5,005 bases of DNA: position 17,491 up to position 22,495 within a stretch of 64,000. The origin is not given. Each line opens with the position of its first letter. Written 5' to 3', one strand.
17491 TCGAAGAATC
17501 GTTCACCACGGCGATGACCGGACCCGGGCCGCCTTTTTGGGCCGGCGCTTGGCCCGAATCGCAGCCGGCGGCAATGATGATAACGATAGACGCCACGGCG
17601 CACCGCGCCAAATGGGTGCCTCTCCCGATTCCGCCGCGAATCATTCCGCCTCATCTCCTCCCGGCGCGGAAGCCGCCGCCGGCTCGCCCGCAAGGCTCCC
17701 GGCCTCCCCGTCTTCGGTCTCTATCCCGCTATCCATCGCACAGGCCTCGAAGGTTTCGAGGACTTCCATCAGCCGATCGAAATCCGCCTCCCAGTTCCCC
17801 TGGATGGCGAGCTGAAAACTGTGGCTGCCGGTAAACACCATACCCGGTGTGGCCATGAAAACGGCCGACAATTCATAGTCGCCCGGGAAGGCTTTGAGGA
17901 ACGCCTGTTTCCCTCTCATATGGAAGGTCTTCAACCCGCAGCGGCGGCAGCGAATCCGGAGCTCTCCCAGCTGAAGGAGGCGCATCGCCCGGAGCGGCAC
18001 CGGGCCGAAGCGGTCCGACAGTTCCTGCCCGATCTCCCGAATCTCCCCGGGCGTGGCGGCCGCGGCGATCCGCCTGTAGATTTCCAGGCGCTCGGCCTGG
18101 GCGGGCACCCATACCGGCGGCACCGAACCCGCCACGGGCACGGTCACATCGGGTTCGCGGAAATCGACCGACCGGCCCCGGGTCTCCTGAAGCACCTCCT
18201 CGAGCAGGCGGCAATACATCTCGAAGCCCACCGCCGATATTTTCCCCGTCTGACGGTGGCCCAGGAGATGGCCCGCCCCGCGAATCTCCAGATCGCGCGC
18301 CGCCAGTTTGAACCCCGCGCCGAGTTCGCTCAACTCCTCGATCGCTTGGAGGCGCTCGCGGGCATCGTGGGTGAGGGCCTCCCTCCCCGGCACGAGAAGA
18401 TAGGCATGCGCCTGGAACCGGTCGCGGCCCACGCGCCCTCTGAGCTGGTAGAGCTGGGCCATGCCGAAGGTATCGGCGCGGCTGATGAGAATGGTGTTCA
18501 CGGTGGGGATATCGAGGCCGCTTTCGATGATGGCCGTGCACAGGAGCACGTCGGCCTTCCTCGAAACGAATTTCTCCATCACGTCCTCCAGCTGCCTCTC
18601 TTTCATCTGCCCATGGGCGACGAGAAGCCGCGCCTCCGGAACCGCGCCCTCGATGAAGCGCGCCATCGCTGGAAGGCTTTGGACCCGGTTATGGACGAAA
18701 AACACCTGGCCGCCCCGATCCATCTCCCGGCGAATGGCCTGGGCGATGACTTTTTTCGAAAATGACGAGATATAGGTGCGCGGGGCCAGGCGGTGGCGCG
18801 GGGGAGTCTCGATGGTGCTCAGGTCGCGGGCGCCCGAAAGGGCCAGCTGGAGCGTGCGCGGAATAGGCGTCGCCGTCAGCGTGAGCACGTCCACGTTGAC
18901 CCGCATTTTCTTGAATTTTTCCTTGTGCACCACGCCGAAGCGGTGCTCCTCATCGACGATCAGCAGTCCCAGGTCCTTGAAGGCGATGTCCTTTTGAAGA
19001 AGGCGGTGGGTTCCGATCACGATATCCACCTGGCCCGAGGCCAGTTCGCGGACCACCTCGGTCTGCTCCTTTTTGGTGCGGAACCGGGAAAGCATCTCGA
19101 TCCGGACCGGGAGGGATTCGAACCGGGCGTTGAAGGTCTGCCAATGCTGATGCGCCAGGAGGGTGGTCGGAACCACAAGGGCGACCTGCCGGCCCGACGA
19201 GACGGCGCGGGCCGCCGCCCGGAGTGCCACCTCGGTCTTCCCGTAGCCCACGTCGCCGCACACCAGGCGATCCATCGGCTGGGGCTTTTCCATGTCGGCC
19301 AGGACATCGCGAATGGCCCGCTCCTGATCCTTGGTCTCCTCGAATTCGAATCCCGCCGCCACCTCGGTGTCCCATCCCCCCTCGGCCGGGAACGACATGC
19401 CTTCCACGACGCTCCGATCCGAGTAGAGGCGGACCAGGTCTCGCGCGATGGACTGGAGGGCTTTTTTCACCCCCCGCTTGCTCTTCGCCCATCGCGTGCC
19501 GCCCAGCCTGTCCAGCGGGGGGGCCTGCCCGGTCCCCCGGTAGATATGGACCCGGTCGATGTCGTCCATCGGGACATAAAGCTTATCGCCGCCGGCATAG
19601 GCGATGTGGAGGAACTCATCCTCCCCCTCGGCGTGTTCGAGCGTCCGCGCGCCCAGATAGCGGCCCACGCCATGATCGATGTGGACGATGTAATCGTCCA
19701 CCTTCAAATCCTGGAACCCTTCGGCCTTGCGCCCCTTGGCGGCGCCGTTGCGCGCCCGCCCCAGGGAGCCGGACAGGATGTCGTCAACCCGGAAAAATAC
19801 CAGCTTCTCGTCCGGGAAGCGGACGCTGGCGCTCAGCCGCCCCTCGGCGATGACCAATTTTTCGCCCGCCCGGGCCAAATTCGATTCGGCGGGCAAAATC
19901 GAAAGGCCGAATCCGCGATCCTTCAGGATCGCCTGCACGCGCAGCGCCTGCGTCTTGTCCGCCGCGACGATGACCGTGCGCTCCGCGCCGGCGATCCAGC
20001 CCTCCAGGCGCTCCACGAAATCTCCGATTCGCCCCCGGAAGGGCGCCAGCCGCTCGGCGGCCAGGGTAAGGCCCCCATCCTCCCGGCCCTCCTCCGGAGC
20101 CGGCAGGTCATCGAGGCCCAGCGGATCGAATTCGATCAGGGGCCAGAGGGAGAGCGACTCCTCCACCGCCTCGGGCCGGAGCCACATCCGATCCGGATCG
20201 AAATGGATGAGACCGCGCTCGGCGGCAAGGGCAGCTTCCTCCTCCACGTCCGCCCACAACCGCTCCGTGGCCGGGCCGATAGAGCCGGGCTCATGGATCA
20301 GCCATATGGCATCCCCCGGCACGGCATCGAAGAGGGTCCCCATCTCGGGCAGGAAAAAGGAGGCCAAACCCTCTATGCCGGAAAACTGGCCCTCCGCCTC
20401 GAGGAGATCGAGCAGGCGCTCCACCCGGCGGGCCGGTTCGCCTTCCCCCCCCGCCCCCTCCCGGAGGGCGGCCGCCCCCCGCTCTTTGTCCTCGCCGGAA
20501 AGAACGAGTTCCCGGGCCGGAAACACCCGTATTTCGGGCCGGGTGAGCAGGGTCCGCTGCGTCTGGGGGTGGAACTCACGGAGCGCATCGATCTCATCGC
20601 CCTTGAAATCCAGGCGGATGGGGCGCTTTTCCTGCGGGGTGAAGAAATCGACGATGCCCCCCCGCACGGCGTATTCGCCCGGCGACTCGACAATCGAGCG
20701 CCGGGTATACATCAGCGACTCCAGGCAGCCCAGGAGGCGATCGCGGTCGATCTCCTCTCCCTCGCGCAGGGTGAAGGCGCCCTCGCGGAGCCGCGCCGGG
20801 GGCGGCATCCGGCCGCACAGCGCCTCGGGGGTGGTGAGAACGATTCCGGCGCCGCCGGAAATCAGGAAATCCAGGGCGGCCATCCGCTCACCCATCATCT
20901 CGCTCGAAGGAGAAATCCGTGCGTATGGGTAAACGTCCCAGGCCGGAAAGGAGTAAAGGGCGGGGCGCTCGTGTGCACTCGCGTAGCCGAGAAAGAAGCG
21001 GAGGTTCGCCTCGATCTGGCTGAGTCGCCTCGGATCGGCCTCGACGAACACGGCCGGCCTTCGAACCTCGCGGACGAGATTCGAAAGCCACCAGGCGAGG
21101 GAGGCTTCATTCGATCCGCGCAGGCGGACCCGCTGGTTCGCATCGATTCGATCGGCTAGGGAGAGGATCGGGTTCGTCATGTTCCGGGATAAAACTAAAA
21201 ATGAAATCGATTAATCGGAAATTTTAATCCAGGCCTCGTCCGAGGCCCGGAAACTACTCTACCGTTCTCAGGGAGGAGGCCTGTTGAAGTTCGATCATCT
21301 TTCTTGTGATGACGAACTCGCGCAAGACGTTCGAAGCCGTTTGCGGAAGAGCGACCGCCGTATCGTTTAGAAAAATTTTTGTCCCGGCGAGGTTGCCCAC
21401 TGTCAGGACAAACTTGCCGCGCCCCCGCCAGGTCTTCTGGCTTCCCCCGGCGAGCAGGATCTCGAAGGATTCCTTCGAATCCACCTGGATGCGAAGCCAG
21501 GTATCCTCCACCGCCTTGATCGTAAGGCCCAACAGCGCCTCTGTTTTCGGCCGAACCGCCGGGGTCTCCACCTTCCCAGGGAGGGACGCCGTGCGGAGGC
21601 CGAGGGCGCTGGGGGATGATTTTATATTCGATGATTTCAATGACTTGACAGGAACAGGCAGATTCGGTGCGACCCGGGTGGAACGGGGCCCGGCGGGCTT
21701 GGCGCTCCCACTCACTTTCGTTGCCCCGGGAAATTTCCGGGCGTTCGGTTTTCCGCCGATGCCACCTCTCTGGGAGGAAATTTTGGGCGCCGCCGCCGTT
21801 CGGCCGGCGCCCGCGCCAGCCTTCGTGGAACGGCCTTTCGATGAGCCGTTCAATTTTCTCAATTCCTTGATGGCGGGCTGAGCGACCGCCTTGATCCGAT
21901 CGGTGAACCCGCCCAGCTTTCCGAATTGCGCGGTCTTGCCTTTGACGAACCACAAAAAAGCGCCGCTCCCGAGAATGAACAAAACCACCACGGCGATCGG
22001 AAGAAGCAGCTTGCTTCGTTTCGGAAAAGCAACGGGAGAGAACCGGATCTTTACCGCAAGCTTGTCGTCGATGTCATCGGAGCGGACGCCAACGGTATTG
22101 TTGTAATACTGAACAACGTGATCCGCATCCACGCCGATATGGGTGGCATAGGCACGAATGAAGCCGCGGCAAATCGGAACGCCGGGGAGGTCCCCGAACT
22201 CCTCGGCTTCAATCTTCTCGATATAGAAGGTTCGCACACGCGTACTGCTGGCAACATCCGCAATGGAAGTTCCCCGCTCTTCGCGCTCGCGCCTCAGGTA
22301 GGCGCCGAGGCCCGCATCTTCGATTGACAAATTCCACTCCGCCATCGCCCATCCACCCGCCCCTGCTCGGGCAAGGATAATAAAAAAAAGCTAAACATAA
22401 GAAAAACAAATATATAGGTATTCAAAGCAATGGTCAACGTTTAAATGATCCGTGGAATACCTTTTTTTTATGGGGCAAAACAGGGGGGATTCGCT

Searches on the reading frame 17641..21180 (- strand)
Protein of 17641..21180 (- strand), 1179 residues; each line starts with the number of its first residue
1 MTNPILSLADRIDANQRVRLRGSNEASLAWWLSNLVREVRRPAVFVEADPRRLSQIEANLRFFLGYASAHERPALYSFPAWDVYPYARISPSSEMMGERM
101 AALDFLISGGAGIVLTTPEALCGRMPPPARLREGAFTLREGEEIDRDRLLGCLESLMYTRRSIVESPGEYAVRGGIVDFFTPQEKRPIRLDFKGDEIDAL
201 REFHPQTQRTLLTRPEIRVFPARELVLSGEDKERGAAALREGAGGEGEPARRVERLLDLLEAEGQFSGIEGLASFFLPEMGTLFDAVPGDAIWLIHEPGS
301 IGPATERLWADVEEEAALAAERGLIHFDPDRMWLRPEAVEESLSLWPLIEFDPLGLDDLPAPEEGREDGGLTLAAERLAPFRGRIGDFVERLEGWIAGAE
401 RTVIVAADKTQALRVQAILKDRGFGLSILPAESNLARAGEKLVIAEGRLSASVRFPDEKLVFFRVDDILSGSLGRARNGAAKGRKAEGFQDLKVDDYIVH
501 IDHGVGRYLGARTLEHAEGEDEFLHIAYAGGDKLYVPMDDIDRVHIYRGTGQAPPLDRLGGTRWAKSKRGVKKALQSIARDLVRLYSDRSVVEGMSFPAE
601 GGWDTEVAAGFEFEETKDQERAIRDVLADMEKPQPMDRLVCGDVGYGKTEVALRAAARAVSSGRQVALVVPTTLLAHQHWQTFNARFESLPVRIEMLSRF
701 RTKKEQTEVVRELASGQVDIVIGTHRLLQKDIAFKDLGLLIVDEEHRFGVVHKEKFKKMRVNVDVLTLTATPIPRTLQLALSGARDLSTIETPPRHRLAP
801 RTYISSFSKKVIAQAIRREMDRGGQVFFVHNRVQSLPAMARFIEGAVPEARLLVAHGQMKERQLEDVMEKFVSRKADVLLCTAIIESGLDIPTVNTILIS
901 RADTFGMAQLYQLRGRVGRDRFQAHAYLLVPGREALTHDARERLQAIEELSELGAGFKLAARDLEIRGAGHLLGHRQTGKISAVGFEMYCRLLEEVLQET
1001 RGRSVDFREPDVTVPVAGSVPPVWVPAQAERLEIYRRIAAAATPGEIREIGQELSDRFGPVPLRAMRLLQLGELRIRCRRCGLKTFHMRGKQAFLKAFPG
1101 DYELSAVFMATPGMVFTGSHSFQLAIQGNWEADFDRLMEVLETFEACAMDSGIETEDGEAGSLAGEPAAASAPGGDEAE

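Call 16: search_protein_families(library=pfam, proteins=[window:17641-21180:-])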
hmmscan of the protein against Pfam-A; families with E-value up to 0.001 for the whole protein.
window:17641-21180:- (1179 aa): 8 families
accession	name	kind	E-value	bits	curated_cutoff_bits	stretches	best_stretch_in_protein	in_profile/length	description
PF00270.35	DEAD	-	4.3e-25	88.8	26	1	616-778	1-165/167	DEAD/DEAH box helicase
PF17757.6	UvrB_inter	-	6.8e-23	81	22.9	1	137-224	2-90/91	UvrB interaction domain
PF00271.37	Helicase_C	-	1.7e-19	70.5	23.5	1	815-920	9-109/110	Helicase conserved C-terminal domain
PF03461.20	TRCF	-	2e-16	60.5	25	1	1017-1096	4-83/95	TRCF domain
PF02559.22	CarD_TRCF_RID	-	5.3e-16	58.9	23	1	492-547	1-56/57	CarD-like/TRCF RID domain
PF04851.21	ResIII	-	4.6e-12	46.6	22.5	1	614-772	3-162/164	Type III restriction enzyme, res subunit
PF14814.11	UB2H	-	1.9e-05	25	27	1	138-207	1-78/85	Bifunctional transglycosylase second domain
PF22590.2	Cas3-like_C_2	-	7.9e-05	23.3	27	1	823-921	2-105/106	CRISPR-associated nuclease/helicase Cas3, C-terminal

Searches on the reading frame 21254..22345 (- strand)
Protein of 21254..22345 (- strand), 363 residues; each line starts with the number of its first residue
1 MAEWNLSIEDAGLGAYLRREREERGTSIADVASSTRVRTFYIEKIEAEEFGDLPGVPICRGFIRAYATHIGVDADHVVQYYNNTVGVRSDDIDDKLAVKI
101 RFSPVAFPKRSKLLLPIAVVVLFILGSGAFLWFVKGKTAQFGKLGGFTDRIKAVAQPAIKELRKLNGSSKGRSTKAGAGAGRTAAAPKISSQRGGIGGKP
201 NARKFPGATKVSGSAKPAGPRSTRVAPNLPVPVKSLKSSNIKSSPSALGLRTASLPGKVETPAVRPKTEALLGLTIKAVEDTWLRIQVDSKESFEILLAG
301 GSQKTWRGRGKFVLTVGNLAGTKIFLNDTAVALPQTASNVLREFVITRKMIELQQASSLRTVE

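Call 63: search_protein_families(library=pfam, proteins=[window:21254-22345:-])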
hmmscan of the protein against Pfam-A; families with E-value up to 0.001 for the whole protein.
window:21254-22345:- (363 aa): 3 families
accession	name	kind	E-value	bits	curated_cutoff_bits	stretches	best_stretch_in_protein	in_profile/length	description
PF13413.12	HTH_25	-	2.3e-19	69.4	24.6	1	16-77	1-62/62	Helix-turn-helix domain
PF13464.11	RodZ_C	-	3.6e-13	49.7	23.9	1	275-342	1-69/72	RodZ C-terminal domain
PF13560.12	HTH_31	-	0.00015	22.4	27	1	13-75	2-59/64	Helix-turn-helix domain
